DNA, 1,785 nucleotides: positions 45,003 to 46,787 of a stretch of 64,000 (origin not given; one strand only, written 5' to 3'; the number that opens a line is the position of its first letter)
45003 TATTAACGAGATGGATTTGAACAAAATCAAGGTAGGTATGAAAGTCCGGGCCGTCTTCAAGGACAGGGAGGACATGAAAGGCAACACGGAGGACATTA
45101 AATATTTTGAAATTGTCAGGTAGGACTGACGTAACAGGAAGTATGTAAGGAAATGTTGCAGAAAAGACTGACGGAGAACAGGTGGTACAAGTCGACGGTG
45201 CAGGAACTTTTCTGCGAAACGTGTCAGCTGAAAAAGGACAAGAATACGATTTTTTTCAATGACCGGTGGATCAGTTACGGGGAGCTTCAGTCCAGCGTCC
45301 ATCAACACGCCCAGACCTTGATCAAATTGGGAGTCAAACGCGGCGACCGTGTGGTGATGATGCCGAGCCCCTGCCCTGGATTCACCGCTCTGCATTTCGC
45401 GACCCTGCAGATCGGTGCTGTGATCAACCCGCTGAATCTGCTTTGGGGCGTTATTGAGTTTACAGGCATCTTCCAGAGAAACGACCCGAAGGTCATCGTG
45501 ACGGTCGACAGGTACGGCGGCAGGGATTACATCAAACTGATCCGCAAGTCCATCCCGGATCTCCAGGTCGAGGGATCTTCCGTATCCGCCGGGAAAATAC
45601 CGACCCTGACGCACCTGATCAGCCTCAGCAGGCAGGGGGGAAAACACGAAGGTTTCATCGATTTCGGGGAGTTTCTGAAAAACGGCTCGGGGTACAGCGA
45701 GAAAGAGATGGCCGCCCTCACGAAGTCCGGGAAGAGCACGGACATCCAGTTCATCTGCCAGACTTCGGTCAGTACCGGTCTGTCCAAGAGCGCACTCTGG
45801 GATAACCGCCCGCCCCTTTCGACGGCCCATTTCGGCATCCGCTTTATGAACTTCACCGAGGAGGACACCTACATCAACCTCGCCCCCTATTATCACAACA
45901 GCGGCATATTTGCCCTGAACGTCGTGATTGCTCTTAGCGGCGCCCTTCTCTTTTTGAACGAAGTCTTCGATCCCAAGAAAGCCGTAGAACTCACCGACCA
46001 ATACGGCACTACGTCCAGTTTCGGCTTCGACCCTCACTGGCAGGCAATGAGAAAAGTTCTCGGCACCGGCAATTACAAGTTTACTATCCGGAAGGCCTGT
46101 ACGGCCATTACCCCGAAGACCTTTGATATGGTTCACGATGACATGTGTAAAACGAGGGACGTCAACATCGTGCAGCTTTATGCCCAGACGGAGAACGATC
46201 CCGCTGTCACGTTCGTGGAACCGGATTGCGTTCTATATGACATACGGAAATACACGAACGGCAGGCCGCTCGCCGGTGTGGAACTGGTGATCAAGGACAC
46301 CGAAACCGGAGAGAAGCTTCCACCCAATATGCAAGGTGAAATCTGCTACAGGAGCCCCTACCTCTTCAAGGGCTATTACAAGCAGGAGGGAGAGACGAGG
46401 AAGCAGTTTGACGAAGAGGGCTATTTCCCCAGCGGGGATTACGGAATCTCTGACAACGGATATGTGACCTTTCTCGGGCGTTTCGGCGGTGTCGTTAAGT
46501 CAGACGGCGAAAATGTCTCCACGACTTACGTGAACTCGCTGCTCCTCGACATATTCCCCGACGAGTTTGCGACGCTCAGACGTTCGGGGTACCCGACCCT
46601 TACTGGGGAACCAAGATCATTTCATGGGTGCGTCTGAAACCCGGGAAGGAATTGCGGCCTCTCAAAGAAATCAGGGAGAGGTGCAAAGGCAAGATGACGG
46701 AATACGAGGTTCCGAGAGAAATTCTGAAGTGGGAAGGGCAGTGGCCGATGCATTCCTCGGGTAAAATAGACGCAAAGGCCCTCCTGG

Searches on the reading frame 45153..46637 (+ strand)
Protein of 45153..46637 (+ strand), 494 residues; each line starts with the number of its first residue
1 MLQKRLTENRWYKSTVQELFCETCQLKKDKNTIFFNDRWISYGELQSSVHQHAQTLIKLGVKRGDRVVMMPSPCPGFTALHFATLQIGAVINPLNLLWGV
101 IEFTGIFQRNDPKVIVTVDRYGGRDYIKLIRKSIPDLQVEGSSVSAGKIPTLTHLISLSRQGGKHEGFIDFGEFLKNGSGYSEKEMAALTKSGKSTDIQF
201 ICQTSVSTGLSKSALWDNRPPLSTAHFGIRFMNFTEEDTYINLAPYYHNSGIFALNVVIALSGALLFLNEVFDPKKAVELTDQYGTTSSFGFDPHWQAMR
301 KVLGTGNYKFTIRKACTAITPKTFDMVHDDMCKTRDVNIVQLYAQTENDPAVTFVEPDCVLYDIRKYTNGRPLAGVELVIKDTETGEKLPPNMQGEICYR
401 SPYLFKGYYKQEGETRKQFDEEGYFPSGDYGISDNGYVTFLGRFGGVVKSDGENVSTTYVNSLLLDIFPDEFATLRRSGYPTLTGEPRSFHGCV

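Call 11: search_protein_families(library=pfam, proteins=[window:45153-46637:+], max_evalue=0.001)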
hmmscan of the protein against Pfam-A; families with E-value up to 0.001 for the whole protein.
window:45153-46637:+ (494 aa): 1 family
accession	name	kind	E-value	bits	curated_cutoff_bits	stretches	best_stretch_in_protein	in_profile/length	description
PF00501.34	AMP-binding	-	3.1e-48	165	29.9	1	23-409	4-384/384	AMP-binding enzyme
